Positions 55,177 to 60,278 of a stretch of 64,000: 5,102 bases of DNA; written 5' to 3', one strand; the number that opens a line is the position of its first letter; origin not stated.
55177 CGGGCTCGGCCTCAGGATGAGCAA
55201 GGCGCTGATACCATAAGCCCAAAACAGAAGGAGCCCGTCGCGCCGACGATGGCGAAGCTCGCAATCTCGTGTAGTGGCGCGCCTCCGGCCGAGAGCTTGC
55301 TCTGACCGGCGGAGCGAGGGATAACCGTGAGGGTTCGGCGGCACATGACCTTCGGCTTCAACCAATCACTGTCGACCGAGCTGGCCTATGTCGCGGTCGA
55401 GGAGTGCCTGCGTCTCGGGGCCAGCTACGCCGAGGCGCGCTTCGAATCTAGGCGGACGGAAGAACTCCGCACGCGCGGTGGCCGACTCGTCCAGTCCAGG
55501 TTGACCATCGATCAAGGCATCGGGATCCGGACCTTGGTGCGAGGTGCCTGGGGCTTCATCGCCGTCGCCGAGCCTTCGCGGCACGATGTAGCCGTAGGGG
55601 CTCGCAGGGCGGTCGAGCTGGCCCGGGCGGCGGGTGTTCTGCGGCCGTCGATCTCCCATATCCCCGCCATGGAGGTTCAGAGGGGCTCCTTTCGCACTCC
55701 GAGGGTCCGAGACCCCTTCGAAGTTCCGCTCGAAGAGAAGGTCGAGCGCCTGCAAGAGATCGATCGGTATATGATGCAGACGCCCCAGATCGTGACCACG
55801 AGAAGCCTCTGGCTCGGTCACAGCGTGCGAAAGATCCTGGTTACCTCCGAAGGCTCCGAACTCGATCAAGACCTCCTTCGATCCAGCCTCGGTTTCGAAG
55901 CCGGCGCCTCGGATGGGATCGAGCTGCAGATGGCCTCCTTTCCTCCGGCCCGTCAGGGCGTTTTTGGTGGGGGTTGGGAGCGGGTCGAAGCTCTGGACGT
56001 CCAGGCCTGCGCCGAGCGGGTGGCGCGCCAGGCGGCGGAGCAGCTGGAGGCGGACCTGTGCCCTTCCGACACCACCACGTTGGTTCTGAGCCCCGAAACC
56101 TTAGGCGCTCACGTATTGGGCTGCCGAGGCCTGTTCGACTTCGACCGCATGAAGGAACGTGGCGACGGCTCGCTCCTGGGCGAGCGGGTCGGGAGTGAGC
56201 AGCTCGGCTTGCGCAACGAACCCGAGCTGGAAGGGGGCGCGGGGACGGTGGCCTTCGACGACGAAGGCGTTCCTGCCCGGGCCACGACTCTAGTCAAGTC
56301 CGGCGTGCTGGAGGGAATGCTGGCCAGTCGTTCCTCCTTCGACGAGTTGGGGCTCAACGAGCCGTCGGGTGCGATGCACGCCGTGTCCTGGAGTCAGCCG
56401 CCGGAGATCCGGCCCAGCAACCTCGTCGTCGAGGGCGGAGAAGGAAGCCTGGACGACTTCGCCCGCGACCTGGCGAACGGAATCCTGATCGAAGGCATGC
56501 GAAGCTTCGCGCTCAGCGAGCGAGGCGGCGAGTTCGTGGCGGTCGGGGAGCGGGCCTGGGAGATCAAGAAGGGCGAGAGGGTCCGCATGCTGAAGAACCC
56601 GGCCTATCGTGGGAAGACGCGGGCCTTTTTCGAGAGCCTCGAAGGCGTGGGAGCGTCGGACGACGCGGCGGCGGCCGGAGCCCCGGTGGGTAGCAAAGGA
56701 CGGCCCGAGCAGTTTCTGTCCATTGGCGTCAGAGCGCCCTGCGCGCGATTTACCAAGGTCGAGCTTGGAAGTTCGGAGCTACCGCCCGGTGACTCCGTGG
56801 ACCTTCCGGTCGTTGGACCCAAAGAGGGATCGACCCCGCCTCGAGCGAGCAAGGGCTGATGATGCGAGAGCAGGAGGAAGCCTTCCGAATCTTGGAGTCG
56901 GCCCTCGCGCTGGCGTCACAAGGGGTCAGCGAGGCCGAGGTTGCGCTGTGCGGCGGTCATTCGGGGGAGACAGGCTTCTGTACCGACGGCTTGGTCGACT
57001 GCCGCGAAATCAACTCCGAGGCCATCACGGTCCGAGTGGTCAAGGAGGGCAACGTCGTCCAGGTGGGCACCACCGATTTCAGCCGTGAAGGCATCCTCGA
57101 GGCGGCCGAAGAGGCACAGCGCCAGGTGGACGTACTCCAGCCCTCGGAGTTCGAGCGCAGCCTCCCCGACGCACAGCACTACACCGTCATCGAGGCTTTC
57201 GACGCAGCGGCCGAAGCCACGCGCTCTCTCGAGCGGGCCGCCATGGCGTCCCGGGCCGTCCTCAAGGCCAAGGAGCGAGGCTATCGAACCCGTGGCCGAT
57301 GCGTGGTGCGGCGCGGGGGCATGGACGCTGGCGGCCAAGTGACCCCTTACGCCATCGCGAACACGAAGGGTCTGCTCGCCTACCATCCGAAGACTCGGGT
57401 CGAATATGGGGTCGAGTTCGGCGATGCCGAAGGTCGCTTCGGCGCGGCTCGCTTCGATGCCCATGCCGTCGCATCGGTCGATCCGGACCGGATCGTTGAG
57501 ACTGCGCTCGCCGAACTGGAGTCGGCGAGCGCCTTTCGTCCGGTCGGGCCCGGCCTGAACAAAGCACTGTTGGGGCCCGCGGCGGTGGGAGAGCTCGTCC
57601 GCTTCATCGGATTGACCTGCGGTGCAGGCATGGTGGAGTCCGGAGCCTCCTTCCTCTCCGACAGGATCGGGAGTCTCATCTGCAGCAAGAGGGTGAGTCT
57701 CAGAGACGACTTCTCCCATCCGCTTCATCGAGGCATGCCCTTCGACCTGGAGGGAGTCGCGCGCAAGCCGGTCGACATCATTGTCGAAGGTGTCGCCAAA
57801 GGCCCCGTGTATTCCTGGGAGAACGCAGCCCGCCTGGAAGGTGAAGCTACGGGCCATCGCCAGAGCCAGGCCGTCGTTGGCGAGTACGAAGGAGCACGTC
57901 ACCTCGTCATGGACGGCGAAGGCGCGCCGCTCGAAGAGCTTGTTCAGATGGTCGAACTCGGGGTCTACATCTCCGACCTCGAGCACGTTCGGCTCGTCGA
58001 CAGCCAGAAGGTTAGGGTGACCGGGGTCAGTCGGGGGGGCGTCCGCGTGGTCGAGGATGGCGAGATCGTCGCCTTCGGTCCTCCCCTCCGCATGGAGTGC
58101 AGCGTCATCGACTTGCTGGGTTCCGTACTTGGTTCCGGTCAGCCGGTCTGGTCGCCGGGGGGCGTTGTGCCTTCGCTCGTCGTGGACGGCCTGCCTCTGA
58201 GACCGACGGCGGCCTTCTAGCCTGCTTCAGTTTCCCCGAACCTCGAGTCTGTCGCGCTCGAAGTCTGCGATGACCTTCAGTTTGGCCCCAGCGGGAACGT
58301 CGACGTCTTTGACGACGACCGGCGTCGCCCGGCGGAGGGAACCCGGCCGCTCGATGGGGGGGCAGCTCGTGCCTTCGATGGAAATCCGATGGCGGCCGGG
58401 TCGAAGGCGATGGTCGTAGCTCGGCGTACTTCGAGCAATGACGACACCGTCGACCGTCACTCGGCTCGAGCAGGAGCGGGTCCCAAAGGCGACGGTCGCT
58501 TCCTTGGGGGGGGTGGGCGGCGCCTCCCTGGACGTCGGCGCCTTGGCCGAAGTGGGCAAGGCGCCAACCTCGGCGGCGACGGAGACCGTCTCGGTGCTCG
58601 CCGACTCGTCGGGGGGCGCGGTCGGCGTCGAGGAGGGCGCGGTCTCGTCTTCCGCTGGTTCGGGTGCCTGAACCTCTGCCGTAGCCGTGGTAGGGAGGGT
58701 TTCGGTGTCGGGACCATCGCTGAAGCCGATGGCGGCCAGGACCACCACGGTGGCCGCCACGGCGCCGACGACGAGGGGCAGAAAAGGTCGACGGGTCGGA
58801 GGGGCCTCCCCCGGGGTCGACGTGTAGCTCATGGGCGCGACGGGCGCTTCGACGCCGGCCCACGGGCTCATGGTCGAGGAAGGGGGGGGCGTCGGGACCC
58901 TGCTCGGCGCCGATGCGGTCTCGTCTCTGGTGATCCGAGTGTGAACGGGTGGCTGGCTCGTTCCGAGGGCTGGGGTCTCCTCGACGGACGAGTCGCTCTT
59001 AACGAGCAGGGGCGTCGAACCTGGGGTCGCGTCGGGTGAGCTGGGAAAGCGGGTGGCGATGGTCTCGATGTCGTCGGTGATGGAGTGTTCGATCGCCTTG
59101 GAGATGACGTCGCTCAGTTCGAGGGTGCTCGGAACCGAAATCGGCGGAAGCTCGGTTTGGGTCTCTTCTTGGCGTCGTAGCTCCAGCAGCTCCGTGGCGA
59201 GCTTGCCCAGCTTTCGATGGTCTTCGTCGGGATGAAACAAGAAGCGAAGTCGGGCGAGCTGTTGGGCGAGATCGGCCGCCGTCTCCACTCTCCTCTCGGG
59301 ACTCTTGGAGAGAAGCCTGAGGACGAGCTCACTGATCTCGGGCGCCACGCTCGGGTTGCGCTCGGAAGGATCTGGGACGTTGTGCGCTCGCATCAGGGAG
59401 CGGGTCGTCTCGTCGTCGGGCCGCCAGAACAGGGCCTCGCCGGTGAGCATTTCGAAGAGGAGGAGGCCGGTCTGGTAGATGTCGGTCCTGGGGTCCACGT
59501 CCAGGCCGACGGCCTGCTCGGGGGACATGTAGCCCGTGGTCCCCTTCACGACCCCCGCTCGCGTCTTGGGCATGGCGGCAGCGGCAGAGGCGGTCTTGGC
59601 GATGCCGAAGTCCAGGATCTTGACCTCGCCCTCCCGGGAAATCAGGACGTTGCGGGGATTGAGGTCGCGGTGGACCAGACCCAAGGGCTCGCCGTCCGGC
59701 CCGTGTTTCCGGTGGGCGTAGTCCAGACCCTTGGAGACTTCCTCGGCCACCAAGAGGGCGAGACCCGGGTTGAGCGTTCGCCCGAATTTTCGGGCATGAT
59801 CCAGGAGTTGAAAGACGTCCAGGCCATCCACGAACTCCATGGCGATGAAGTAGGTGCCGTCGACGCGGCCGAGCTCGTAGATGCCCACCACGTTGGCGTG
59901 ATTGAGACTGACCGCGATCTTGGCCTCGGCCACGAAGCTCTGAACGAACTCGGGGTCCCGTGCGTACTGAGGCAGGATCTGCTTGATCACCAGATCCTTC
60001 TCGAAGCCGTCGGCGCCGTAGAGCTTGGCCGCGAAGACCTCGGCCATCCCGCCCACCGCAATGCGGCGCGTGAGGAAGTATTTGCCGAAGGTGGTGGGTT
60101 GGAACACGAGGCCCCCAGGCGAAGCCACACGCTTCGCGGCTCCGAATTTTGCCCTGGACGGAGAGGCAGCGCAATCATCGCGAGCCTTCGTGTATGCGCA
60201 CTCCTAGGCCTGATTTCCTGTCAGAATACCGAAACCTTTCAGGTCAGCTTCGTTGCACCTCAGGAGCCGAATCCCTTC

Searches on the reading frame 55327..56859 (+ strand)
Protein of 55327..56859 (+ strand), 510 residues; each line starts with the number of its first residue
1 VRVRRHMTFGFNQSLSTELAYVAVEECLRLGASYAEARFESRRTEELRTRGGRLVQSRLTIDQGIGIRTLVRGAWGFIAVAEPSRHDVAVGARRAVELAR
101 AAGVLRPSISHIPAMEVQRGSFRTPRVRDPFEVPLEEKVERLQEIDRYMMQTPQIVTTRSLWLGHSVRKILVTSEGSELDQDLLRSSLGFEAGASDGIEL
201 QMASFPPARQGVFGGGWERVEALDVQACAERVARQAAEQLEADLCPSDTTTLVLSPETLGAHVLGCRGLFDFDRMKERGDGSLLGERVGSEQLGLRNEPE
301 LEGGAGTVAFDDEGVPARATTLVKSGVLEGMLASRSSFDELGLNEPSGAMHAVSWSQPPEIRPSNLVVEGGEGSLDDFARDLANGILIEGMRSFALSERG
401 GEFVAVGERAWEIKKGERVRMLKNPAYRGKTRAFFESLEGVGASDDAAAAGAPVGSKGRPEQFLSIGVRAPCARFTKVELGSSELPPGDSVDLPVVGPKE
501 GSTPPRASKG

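Call 5: search_protein_families(library=pfam, proteins=[window:55327-56859:+], max_evalue=0.01)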
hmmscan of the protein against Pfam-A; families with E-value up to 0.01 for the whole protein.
window:55327-56859:+ (510 aa): 3 families
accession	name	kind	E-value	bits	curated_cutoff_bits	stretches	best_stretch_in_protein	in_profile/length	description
PF19289.4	PmbA_TldD_3rd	-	4.7e-31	108.1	22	1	283-465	40-203/220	PmbA/TldA metallopeptidase C-terminal domain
PF01523.21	PmbA_TldD_1st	-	3.3e-10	40.4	20.9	1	35-100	1-62/65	PmbA/TldA metallopeptidase domain 1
PF19290.4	PmbA_TldD_2nd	-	2.7e-09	37.9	20.9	1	129-240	2-109/109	PmbA/TldA metallopeptidase central domain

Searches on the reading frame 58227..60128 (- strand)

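Call 47: search_protein_families(library=pfam, proteins=[window:58227-60128:-], max_evalue=0.001)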
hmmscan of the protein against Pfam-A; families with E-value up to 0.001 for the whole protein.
window:58227-60128:- (633 aa): 3 families
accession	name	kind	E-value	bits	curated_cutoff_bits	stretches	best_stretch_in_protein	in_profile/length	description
PF00069.31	Pkinase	-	2.5e-35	122.6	31.7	1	23-284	7-255/263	Protein kinase domain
PF07714.23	PK_Tyr_Ser-Thr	-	7.9e-26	91.3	23.1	1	20-282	4-250/258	Protein tyrosine and serine/threonine kinase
PF01636.29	APH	-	1.9e-08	34.8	23.2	1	121-179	137-199/239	Phosphotransferase enzyme family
